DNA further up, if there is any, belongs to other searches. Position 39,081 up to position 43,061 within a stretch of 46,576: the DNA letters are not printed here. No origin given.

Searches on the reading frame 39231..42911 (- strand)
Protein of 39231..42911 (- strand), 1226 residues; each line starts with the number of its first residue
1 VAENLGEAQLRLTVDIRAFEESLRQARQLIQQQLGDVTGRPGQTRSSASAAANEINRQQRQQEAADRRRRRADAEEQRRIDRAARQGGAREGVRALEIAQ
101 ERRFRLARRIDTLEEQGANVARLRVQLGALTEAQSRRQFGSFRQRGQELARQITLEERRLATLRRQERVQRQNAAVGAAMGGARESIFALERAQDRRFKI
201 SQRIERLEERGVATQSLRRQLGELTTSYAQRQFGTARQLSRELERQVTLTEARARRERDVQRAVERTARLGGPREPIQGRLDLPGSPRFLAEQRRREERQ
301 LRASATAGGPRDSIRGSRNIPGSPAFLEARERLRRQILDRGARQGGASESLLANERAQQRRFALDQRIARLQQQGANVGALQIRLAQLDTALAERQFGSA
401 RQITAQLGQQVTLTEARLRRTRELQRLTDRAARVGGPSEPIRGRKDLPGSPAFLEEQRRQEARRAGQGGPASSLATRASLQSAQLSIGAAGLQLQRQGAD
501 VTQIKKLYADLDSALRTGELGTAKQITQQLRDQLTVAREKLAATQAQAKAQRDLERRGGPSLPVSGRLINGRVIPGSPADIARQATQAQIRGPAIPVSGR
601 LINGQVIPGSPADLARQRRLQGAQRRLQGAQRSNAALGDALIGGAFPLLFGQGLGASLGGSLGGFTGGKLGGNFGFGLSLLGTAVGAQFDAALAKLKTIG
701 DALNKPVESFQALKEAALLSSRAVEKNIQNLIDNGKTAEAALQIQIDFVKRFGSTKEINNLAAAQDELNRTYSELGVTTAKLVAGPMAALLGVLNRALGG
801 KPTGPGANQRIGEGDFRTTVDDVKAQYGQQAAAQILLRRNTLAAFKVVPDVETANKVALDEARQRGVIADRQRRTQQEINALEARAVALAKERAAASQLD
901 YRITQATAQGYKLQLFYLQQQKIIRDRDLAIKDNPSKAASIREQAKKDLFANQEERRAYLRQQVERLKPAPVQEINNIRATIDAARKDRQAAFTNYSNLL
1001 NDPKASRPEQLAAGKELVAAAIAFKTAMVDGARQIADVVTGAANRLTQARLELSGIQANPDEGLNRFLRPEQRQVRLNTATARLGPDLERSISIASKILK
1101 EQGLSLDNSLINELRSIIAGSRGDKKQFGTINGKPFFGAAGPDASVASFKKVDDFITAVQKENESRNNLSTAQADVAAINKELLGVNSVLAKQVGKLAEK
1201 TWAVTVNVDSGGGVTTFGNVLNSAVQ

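Call 12: search_protein_families(library=pfam, proteins=[window:39231-42911:-], max_evalue=0.01)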
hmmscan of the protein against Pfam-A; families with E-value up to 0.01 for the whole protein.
window:39231-42911:- (1226 aa): 0 families

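Call 13: search_protein_families(library=phrogs, proteins=[window:39231-42911:-], max_evalue=0.01)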
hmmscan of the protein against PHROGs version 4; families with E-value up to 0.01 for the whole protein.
window:39231-42911:- (1226 aa): 1 family
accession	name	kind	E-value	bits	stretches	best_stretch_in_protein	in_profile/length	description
phrog_14428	-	unknown function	0.00017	23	0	389-430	19-59/107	-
